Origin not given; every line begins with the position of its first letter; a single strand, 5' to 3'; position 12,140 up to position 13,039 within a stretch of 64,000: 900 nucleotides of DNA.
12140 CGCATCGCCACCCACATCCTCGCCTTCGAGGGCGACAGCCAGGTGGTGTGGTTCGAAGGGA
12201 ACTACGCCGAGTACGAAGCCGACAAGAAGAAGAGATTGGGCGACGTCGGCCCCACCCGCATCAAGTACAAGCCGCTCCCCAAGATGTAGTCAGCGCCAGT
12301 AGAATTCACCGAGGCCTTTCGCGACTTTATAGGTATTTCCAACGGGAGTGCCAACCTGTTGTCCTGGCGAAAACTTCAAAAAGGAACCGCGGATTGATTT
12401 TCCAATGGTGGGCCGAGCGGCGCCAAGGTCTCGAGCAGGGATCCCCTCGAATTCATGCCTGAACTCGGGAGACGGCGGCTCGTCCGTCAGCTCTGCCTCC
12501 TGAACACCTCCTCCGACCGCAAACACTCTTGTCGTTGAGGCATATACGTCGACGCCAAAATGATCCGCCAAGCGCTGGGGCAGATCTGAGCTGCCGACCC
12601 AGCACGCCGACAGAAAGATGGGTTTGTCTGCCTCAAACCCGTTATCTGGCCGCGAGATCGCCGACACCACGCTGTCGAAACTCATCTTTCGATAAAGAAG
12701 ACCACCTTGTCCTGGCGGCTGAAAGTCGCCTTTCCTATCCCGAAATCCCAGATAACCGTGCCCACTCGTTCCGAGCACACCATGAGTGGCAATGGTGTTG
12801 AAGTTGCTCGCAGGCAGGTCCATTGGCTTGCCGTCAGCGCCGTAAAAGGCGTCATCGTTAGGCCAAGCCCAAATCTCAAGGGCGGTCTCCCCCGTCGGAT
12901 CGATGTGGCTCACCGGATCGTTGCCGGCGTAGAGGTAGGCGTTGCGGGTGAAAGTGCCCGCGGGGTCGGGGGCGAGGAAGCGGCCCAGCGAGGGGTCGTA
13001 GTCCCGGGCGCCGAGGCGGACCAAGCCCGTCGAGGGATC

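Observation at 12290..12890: Rhs C-terminal tip with a caspase/CHAT-like His...Cys layout and no space for an immunity gene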

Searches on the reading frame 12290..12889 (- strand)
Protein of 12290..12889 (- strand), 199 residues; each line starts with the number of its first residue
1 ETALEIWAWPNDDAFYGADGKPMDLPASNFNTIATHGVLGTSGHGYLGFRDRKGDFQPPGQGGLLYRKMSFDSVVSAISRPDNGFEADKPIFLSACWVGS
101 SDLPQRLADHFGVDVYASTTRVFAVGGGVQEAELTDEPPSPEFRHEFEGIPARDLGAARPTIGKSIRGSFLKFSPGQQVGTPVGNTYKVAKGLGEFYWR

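Call 5: search_protein_families(library=pfam, proteins=[window:12290-12889:-], max_evalue=1)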
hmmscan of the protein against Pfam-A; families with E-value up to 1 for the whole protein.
window:12290-12889:- (199 aa): 0 families

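Call 6: search_protein_families(library=ncbifam, proteins=[window:12290-12889:-], max_evalue=1)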
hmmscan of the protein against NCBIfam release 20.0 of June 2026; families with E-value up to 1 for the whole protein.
window:12290-12889:- (199 aa): 1 family
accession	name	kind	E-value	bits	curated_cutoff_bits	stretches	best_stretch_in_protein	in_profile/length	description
NF009970.0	PRK13435.1-1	equivalog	0.14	12.1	143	1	99-132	58-91/125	response regulator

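Call 7: search_solved_structures(query=window:12293-12889:-, max_evalue=10, show_alignments=3)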
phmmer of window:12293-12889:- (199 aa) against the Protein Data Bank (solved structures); distinct sequences matched with E-value up to 10: 1.
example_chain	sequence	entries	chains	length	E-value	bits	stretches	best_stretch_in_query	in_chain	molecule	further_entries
6wci_A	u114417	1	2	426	0.45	13.3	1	28-99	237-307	Cysteine desulfurase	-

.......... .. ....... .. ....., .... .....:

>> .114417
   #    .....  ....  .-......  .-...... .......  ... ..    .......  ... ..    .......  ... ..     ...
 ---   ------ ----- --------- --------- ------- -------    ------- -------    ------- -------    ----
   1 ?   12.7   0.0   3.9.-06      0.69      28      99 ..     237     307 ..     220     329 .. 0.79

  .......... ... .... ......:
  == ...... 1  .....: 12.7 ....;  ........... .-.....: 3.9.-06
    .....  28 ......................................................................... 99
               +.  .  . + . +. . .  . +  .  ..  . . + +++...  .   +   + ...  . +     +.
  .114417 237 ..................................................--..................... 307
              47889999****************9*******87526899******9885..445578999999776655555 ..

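Call 8: find_homologous_proteins(query=window:12293-12889:-, max_evalue=0.01)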
Query window:12293-12889:-: 118 candidates shared short words with the query, none scored E <= 0.01.
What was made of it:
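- Rarity: 0 hits in the word-indexed search (call 8).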

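Call 19: search_protein_representatives(protein=window:12293-12889:-)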
Query: 199 residues. Proteins with E-value up to 0.001 (for the whole library): 2; up to 1e-10: 0; up to 1e-30: 0. The best 2 are listed.
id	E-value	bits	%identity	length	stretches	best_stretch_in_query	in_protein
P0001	1.4e-08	50.9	39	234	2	11-132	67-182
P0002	8.2e-08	48.4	34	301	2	5-126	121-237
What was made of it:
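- Only 2 hits at E 1e-8 among 1.84e9 representative proteins (call 19).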

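Call 23: predict_structure(protein=window:12293-12889:-)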
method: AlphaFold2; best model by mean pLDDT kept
length: 199 residues; sequences in the alignment: 1
mean_pLDDT: 39.0   pTM: 0.37
mean pLDDT of the five models: 39.0, 34.2, 32.5, 32.2, 29.8
residues with pLDDT >= 90: 0; 70-90: 3; 50-70: 35; < 50: 161
segments of 3 or more residues with pLDDT < 50: 1-69, 94-100, 116-137, 139-199
pLDDT, mean of each block of 10 residues (from residue 1): 35 35 32 28 38 38 36 63 55 43 64 50 30 45 36 29 28 39 27 31
secondary structure, 60 per line:
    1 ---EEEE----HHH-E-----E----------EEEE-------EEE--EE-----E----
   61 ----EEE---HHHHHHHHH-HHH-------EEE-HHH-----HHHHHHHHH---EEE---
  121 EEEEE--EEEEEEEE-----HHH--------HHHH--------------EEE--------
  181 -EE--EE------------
elements in order: E4-7 E33-36 E44-46 E65-67 H71-79 E91-93 H103-111 E115-117 E121-125 E128-135 H152-155 E170-172

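Call 24: find_homologous_proteins(query=A2, max_evalue=0.01)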
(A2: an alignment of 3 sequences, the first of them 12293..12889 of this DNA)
Query A2 (3 sequences) (199 aa, profile of the alignment): 2 proteins with E <= 0.01 among 3388 candidates.
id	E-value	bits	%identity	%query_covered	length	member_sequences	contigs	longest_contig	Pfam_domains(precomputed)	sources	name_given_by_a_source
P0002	1.6e-80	287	27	98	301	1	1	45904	-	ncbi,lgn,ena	-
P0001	2.5e-80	286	28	97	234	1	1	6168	-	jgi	jgi:hypothetical protein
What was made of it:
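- The profile search returned the same two (call 24).
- Tried and rejected: The profile search returned only the two known relatives (call 24).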

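Call 25: find_encoding_contigs(protein=P0002, flank=10000)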
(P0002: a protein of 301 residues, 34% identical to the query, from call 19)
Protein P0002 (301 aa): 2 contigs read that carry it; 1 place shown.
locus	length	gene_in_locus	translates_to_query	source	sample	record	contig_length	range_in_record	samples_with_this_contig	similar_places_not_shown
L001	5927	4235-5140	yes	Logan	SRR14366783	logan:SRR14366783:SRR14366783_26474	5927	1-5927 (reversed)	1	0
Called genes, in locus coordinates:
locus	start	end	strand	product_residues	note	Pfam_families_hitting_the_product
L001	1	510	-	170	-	?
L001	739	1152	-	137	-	PF00293:NUDIX, PF14815:NUDIX_4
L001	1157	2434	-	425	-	PF13360:PQQ_2, PF13570:Beta-prop_ACSF4, PF13360:PQQ_2, PF01011:PQQ (weak), PF13570:Beta-prop_ACSF4, PF13360:PQQ_2 (weak)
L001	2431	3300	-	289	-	PF09976:TPR_21, PF13424:TPR_12 (faint), PF14559:TPR_19, PF13174:TPR_6 (weak)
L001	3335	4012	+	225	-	-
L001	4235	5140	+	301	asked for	-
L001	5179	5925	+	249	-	?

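Call 26: find_encoding_contigs(protein=P0001, flank=10000)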
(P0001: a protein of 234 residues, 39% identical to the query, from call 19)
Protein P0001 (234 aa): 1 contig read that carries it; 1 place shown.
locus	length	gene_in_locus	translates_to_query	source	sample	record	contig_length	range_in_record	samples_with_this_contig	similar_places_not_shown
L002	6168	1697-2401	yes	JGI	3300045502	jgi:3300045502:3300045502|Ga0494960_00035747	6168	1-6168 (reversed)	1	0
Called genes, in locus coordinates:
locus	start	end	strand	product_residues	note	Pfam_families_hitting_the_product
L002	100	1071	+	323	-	PF03193:RsgA_GTPase (faint), PF00350:Dynamin_N (faint), PF01926:MMR_HSR1, PF02421:FeoB_N (weak), PF07650:KH_2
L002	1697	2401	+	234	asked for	-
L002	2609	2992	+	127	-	-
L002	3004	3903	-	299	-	PF02899:Phage_int_SAM_1, PF00589:Phage_integrase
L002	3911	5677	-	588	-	PF01520:Amidase_3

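Call 29: find_related_loci(query=A2, collection=genome_contigs, flank=10000)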
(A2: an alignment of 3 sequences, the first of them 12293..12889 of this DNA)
Query A2 (199 aa) in genome_contigs; peptide patterns used: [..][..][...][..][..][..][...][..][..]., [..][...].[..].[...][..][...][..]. (x = any residue, [..] = any of these).
64 stretches matched a pattern, but none encodes a relative of the query by tblastn (E <= 1e-3).

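Call 33: search_solved_structures(query=A2, max_evalue=10, show_alignments=5)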
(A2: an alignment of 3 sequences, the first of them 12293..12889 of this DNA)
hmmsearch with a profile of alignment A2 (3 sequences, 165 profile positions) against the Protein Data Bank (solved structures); distinct sequences matched with E-value up to 10: 1.
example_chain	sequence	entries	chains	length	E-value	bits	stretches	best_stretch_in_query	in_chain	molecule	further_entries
8gf5_C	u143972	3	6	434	0.32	13.9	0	86-128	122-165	Methyl-coenzyme M reductase subunit beta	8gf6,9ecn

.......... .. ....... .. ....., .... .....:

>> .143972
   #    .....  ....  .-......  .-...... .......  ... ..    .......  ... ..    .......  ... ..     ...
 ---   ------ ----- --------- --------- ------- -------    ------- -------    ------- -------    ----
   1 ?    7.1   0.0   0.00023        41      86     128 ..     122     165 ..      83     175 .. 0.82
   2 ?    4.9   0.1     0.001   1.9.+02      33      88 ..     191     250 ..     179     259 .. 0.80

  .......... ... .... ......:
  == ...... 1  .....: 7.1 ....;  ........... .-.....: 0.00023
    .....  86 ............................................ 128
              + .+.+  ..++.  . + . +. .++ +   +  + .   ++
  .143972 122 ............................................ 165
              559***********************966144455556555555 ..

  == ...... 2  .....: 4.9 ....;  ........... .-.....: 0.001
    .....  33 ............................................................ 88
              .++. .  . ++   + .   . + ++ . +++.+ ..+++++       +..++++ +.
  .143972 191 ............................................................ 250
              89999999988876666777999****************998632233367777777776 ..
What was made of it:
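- Tried and rejected: Pfam, NCBIfam and PDB searches gave nothing (calls 5-7, 33).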

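Call 34: search_protein_families(library=pfam, proteins=[P0001, P0002, L001:3335-4012:+, L001:5179-5925:+, L002:2609-2992:+], max_evalue=1)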
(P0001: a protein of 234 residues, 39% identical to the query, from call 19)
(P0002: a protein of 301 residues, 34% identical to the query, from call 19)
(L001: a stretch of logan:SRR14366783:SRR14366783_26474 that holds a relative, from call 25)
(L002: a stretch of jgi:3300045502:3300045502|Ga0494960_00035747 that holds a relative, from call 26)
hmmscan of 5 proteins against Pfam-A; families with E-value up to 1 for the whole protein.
P0001 (234 aa): 0 families

P0002 (301 aa): 0 families

L001:3335-4012:+ (225 aa): 0 families

L001:5179-5925:+ (249 aa): 2 families
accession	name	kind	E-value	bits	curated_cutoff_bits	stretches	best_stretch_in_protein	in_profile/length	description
PF02771.21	Acyl-CoA_dh_N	-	3.8e-30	105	22.9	1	8-118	1-112/113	Acyl-CoA dehydrogenase, N-terminal domain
PF02770.24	Acyl-CoA_dh_M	-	5.7e-28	97.4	33.3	1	125-219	2-97/97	Acyl-CoA dehydrogenase, middle domain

L002:2609-2992:+ (127 aa): 0 families
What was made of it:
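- The stand-alone homologue P0002 is followed 39 bp later by an acyl-CoA dehydrogenase, with no immunity-sized gene (calls 25, 34).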

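Call 42: predict_structure(alignment_id=A2)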
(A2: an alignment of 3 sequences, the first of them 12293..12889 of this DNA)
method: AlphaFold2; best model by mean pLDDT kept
length: 199 residues; sequences in the alignment: 3
mean_pLDDT: 43.6   pTM: 0.52
mean pLDDT of the five models: 43.6, 42.7, 41.7, 41.4, 41.0
residues with pLDDT >= 90: 0; 70-90: 16; 50-70: 39; < 50: 144
segments of 3 or more residues with pLDDT < 50: 1-29, 31-69, 95-101, 120-169, 181-199
pLDDT, mean of each block of 10 residues (from residue 1): 31 43 46 34 34 31 36 68 62 49 70 67 33 33 38 36 32 62 36 28
secondary structure, 60 per line:
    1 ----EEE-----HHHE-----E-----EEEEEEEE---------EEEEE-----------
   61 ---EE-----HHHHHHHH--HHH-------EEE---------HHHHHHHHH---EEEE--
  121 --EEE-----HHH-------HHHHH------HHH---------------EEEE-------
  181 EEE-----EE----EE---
elements in order: E5-7 E28-35 E45-49 H71-78 E91-93 H103-111 E115-118 E123-125 H141-145 E170-173 E181-183
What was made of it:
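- On Peptidase C80 / clan CD: Low-confidence models place strands at 28-35 and 91-93 (call 42). AF2 gave pLDDT 39.0 and 43.6 (calls 23, 42).
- Even the low-confidence AF2 models place strands ending just before His36 and Cys96, followed by helices (calls 23, 42). Predicted-structure confidence is very low (calls 23, 42).
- Tried and rejected: AlphaFold on the single sequence and on the three-sequence alignment gave pLDDT 39 and 44 (calls 23, 42).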

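Call 45: fold_search(model_id=the predicted structure, library=pdb)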
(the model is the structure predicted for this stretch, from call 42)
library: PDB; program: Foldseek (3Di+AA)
matches with E <= 10: 521; with E <= 0.001: 0
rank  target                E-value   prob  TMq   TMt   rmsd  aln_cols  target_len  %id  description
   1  9lyu_B                2.2e-01  0.38  0.22  0.10  10.5        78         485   17  Crystal structure of glycerol kinase from Entamoeba histolytica (Ligand-free form) (released 2026-02-25)
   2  9ea4                  2.4e-01  0.33  0.23  0.12   7.0       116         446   13  Structure of Citrobacter BubCD (released 2025-09-24)
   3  9eae_B                2.6e-01  0.13  0.19  0.10  13.7       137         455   11  Structure of Citrobacter BubCD(D104A)-BubB (released 2025-09-24)
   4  9ea5_A                2.8e-01  0.30  0.23  0.12   6.9       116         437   13  Structure of Citrobacter BubCD D104A mutant (released 2025-09-24)
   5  5g5t_A                2.9e-01  0.25  0.34  0.13   8.5       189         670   10  Structure of the Argonaute protein from Methanocaldcoccus janaschii in complex with guide DNA (released 2017-02-08)
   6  3ge1_B                2.9e-01  0.18  0.18  0.08  11.4        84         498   17  2.7 Angstrom Crystal Structure of Glycerol Kinase (glpK) from Staphylococcus aureus in Complex with ADP and Glycerol (released 2009-03-24)
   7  9ea5_B                2.9e-01  0.12  0.19  0.10  17.0       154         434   12  Structure of Citrobacter BubCD D104A mutant (released 2025-09-24)
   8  6ude_A                3.1e-01  0.18  0.19  0.09  12.5        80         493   16  Crystal structure of Glycerol kinase from Elizabethkingia anophelis NUHP1 in complex with ADP and glycerol (released 2019-10-16)
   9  9lyu_A                3.3e-01  0.28  0.20  0.09  10.9        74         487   15  Crystal structure of glycerol kinase from Entamoeba histolytica (Ligand-free form) (released 2026-02-25)
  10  9eae_A                3.3e-01  0.11  0.17  0.08  13.5       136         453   14  Structure of Citrobacter BubCD(D104A)-BubB (released 2025-09-24)
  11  3ge1_C                3.5e-01  0.38  0.17  0.08   3.5        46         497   22  2.7 Angstrom Crystal Structure of Glycerol Kinase (glpK) from Staphylococcus aureus in Complex with ADP and Glycerol (released 2009-03-24)
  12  2d4w_A                3.5e-01  0.28  0.19  0.09   5.9        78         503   19  Crystal structure of glycerol kinase from Cellulomonas sp. NT3060 (released 2006-11-14)
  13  3h3o_C                3.5e-01  0.12  0.19  0.08  12.7       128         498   13  Glycerol Kinase H232R with Ethylene Glycol (released 2009-06-02)
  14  6ude_D                3.8e-01  0.16  0.19  0.09  12.4        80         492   16  Crystal structure of Glycerol kinase from Elizabethkingia anophelis NUHP1 in complex with ADP and glycerol (released 2019-10-16)
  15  3ll3_B                4.0e-01  0.28  0.21  0.09  11.9       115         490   12  The crystal structure of ligand bound xylulose kinase from Lactobacillus acidophilus (released 2010-03-23)
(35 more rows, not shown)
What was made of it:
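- Both AlphaFold runs failed (pLDDT 39 and 44), and Foldseek on the model gave noise (call 45).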

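Call 54: search_dna_similar(query=window:12293-12889:-, collection=plasmids, mode=protein, max_evalue=10, max_rows=15)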
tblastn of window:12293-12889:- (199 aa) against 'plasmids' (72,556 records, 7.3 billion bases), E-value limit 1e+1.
Records with a match: 1; places in all: 1; records where one place covers at least 80% of the query: 0.
Best place of each record, by identity: <60% 1.
By first word of the organism name: Burkholderia 1.
By predicted mobility (MOB-suite, as given by PLSDB): mobilizable 1.
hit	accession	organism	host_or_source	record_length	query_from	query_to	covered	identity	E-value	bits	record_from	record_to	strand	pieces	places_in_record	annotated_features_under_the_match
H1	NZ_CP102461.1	Burkholderia multivorans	Homo sapiens,pure culture,CF throat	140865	93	184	46%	31.3%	5e+0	35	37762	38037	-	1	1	nucleotidyl transferase AbiEii/AbiGii toxin family protein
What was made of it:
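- Tried and rejected: So did a tblastn against plasmids (call 54).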

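Call 64: find_related_loci(query=A2, collection=metagenome_contigs, flank=10000)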
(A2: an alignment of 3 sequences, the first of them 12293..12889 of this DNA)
Query A2 (199 aa) in metagenome_contigs; peptide patterns used: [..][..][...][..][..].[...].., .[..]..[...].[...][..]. (x = any residue, [..] = any of these).
418 stretches matched a pattern, but none encodes a relative of the query by tblastn (E <= 1e-3).
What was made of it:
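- Tried and rejected: Scans of genome and metagenome contigs for family A found nothing (calls 29, 64).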

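Call 106: search_protein_families(library=ncbifam, alignment_id=A2, max_evalue=10)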
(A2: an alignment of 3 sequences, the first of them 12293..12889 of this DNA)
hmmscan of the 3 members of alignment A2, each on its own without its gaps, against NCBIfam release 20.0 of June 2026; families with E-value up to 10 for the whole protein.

A. member 1, window:12293-12889:- (199 aa): 1 family
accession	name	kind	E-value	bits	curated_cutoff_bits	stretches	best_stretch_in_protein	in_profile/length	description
NF009970.0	PRK13435.1-1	equivalog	0.14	12.1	143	1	99-132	58-91/125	response regulator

B. families by the number of members that match (of 3 scanned): 2 families
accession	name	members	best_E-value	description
NF009970.0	PRK13435.1-1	1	0.14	response regulator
NF012197.0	lonely_Cys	1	0.28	lonely Cys domain-containing protein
